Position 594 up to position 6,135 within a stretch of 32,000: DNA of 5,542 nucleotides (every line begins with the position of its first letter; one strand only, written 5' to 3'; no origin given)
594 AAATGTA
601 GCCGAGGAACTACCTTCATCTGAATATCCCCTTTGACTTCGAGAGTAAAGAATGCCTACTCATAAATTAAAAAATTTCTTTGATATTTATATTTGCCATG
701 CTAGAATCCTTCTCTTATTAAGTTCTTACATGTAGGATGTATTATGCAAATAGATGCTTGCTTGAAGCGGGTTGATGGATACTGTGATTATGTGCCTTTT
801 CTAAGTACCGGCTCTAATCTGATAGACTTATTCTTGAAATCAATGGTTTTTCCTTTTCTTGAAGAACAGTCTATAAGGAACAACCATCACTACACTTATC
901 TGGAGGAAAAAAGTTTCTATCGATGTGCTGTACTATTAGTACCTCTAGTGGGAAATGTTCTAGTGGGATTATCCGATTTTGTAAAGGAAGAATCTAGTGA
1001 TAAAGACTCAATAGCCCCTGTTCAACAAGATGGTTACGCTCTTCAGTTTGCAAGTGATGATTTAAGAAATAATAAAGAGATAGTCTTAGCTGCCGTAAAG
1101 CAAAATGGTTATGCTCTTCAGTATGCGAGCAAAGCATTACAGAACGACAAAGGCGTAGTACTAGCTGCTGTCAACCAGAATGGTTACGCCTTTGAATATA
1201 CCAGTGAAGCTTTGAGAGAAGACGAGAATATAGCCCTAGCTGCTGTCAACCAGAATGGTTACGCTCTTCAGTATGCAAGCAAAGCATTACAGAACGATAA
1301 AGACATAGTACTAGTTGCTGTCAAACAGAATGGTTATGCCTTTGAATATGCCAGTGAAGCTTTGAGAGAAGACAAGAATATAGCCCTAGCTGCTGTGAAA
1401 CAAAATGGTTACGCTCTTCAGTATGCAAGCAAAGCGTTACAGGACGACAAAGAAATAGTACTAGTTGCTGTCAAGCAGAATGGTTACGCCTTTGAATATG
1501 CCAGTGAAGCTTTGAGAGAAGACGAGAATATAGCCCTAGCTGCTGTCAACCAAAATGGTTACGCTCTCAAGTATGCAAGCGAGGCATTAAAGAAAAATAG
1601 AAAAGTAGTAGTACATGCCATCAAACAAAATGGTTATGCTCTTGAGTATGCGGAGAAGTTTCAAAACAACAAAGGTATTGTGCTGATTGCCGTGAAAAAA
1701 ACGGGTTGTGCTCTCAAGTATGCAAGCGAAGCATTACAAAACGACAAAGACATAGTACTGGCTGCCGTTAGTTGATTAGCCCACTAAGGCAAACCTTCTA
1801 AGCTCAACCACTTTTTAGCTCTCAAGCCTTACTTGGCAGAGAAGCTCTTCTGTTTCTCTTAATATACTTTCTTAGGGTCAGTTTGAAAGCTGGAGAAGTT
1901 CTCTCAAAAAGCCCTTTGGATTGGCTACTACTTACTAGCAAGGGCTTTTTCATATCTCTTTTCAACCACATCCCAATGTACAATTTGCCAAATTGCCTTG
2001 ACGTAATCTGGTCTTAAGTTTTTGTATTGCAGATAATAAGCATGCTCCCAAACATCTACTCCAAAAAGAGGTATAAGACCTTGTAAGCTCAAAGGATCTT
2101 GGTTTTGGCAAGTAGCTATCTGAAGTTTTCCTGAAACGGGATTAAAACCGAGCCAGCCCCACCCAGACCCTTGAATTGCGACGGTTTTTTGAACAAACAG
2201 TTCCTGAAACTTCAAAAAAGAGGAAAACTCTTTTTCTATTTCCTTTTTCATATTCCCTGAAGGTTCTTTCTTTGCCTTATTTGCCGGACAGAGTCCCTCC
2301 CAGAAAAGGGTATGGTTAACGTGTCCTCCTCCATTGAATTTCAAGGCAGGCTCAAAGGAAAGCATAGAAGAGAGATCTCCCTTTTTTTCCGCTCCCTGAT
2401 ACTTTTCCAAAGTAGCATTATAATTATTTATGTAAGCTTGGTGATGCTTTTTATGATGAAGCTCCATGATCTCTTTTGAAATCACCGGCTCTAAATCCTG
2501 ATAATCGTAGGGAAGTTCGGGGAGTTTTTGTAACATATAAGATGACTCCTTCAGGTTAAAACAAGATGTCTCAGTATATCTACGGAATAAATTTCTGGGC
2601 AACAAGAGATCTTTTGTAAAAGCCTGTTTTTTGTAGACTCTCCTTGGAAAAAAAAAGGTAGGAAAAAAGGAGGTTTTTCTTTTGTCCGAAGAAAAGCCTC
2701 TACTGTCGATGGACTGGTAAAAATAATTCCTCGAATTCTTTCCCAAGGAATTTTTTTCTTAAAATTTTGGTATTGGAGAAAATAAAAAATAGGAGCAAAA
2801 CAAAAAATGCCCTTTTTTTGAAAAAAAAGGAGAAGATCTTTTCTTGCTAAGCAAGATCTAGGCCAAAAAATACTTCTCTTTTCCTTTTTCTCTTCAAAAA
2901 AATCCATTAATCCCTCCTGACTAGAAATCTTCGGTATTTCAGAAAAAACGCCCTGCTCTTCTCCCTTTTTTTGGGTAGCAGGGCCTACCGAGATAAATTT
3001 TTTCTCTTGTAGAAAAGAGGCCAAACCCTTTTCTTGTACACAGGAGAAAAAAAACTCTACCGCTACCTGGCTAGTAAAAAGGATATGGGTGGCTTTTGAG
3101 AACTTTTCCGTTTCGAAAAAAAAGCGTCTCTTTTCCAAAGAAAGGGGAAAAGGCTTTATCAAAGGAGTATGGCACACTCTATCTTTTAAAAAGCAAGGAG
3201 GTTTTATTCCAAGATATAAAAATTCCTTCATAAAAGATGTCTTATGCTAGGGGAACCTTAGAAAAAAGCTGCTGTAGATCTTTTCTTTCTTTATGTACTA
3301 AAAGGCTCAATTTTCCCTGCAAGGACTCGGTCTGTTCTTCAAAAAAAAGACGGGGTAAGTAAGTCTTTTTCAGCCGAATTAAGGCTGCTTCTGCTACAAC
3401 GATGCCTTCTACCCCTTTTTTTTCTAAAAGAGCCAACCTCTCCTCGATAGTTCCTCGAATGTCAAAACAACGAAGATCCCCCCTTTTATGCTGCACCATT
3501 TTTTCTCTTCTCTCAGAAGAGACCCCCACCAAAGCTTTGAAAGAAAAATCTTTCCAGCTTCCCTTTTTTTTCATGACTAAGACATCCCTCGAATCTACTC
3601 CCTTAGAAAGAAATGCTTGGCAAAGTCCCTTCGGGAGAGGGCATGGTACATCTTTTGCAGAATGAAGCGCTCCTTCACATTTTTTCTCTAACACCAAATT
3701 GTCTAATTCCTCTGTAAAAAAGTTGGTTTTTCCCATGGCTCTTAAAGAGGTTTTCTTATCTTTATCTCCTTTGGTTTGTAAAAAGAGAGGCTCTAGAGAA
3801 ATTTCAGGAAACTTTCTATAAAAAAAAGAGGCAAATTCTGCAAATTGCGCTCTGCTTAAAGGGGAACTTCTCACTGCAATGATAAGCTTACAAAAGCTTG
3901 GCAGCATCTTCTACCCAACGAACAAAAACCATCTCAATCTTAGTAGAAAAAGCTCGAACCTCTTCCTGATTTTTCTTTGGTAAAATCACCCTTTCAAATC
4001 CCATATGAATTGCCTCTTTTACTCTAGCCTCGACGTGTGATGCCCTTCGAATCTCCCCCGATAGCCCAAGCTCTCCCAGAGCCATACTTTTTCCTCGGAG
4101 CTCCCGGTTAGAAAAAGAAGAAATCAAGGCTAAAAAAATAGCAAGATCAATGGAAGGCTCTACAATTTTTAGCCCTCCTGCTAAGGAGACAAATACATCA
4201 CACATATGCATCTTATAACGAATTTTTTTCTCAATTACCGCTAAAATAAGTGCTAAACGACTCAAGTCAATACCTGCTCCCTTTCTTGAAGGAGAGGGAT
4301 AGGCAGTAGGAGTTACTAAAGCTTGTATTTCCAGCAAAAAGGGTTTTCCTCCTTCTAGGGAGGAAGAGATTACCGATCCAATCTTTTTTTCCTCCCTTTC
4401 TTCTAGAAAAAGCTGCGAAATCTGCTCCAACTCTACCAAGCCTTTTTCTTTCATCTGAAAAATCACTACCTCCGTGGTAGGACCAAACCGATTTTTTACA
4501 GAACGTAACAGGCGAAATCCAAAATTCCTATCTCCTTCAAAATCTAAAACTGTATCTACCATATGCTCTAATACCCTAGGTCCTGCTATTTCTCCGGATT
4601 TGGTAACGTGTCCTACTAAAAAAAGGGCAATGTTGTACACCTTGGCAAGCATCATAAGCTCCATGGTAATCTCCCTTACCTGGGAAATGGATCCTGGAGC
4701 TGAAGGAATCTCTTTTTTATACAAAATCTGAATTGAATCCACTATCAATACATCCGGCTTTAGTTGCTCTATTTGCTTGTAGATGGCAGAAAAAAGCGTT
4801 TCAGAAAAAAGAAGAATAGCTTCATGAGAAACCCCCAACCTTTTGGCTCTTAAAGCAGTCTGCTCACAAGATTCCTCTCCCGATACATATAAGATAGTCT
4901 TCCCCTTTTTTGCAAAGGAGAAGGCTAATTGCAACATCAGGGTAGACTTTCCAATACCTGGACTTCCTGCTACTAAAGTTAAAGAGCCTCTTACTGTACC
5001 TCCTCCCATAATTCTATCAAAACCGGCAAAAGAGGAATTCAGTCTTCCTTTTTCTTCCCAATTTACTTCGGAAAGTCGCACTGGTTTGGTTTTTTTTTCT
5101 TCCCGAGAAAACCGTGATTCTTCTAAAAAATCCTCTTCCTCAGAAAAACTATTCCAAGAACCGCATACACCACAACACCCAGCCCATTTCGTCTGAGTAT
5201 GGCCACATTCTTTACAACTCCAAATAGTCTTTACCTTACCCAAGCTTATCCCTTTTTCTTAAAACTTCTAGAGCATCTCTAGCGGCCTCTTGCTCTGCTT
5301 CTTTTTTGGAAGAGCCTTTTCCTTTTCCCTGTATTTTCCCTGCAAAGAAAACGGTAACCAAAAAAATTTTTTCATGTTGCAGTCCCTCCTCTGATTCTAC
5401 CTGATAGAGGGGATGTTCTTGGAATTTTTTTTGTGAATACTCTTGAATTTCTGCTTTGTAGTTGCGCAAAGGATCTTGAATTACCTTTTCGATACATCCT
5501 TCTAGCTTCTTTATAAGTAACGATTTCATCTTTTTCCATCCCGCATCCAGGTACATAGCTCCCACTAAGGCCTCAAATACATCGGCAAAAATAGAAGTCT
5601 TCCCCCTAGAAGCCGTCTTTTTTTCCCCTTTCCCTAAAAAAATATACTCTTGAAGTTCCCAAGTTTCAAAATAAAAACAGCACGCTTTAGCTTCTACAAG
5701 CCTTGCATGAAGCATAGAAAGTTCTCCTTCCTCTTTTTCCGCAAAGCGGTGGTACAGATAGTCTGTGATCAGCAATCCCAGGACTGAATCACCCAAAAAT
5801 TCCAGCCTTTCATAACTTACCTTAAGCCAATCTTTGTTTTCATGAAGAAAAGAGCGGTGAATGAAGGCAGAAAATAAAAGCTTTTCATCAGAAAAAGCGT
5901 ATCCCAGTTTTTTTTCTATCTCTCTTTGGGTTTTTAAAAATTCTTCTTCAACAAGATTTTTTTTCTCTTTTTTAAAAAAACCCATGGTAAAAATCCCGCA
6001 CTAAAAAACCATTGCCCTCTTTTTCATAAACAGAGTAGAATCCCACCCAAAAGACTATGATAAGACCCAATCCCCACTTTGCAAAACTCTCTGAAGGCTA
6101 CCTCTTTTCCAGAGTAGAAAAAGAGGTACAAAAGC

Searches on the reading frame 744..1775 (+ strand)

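Call 50: search_protein_families(library=pfam, proteins=[window:744-1775:+], max_evalue=0.001)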
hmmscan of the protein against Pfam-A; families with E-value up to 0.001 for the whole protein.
window:744-1775:+ (343 aa): 12 families
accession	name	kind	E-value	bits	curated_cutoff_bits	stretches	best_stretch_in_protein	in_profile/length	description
PF13475.11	DUF4116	-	1.2e-99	326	24.9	6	210-258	1-49/49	Domain of unknown function (DUF4116)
PF16484.10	CPT_N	-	5.9e-09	36.2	27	0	267-295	13-41/47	Carnitine O-palmitoyltransferase N-terminus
PF08678.16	Rsbr_N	-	1.4e-08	35.4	27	0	270-297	68-95/130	Rsbr N terminal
PF21684.2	PipB2_N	-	8.4e-08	32.7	27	0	155-198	45-86/107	Secreted effector protein PipB2, N-terminal domain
PF18316.7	S-l_SbsC_C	-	4.8e-07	30.6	26.6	0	108-134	59-85/86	S-layer protein SbsC C-terminal domain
PF19184.5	DUF5866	-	7.2e-07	29.3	25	0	95-114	7-26/74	Family of unknown function (DUF5866)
PF25638.1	DUF5983_N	-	3.8e-06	26.9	27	0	266-280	33-47/56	Family of unknown function (DUF5983) N-terminal domain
PF20449.3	DUF6706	-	7.9e-05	23.4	23.8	0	266-285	61-81/108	Family of unknown function (DUF6706)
PF12310.13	Elf-1_N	-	0.0001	23.3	22.9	0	241-260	2-21/108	Transcription factor protein N terminal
PF08560.15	DUF1757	-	0.00045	20.5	21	0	212-243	92-123/148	Protein of unknown function (DUF1757)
PF13999.11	MarB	-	0.00068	19.9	27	0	165-214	7-56/65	MarB protein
PF09181.15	ProRS-C_2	-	0.00081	19.9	25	0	291-318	5-32/66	Prolyl-tRNA synthetase, C-terminal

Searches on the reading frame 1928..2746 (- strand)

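Call 50: search_protein_families(library=pfam, proteins=[window:1928-2746:-], max_evalue=0.001)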
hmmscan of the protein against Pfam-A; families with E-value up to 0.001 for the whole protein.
window:1928-2746:- (272 aa): 2 families
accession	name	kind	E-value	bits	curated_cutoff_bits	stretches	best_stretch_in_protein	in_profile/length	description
PF02777.23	Sod_Fe_C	-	6e-36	123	20.9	1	162-264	1-102/102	Iron/manganese superoxide dismutases, C-terminal domain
PF00081.27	Sod_Fe_N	-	4.3e-32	110.9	27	1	74-152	3-81/82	Iron/manganese superoxide dismutases, alpha-hairpin domain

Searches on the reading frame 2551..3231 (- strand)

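Call 50: search_protein_families(library=pfam, proteins=[window:2551-3231:-], max_evalue=0.001)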
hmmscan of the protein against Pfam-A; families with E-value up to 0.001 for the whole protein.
window:2551-3231:- (226 aa): 1 family
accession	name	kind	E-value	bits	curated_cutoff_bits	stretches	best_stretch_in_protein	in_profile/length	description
PF02602.20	HEM4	-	4.3e-21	75.6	27.5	1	20-185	15-188/231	Uroporphyrinogen-III synthase HemD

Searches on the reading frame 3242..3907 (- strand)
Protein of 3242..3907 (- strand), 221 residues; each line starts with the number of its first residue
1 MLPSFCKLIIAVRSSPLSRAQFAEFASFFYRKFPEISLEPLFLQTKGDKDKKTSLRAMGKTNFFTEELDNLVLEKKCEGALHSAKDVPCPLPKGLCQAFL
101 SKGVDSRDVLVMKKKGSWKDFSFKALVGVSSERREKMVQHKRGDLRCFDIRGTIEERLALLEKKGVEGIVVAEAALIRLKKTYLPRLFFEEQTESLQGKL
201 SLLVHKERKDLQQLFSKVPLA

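Call 50: search_protein_families(library=pfam, proteins=[window:3242-3907:-], max_evalue=0.001)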
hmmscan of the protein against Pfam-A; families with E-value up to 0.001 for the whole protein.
window:3242-3907:- (221 aa): 1 family
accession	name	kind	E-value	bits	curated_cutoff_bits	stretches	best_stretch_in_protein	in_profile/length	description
PF01379.25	Porphobil_deam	-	1e-41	143.2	22.1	1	8-212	1-206/207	Porphobilinogen deaminase, dipyromethane cofactor binding domain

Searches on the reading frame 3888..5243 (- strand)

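Call 50: search_protein_families(library=pfam, proteins=[window:3888-5243:-], max_evalue=0.001)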
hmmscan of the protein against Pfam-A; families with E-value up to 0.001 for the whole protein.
window:3888-5243:- (451 aa): 11 families
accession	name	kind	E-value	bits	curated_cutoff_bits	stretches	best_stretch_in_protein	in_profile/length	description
PF06745.19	ATPase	-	7.6e-18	65.2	26.6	2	73-141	6-75/231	KaiC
PF13481.12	AAA_25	-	1.9e-13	50.9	27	1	68-217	15-194/195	AAA domain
PF13541.12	ChlI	-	5.7e-11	42.8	27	1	339-425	34-121/121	Subunit ChlI of Mg-chelatase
PF03796.21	DnaB_C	-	2.2e-09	37.5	27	1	69-132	3-66/255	DnaB-like helicase C terminal domain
PF13401.12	AAA_22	-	1.4e-06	29.1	27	1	87-212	6-123/130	AAA domain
PF25199.1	nSTAND_NTPase5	-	1.8e-06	28.2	34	1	85-161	40-115/145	Novel STAND NTPase 5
PF05362.19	Lon_C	-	2.6e-06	27.6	21.1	1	362-446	109-197/205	Lon protease (S16) C-terminal proteolytic domain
PF18073.7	Zn_ribbon_LapB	-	8.2e-06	25.9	25.7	1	8-35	1-28/28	Rubredoxin metal binding domain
PF20720.3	nSTAND3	-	5.5e-05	23.3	27.2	1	89-130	20-61/155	Novel STAND NTPase 3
PF00154.27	RecA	-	0.00046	20.2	27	1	72-176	37-144/262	recA bacterial DNA recombination protein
PF00004.35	AAA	-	0.00052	20.9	21.2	1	90-182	2-74/131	ATPase family associated with various cellular activities (AAA)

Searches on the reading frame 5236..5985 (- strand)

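Call 50: search_protein_families(library=pfam, proteins=[window:5236-5985:-], max_evalue=0.001)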
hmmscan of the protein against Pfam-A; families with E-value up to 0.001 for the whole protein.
window:5236-5985:- (249 aa): 3 families
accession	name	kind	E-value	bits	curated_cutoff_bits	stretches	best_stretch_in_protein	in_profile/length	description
PF14622.11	Ribonucleas_3_3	-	1.1e-31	110.2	35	1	33-160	1-123/128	Ribonuclease-III-like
PF00636.31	Ribonuclease_3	-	6.9e-25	88.2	27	1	59-149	1-102/102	Ribonuclease III domain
PF00035.32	dsrm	-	3.8e-15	56.7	23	1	176-242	1-66/66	Double-stranded RNA binding motif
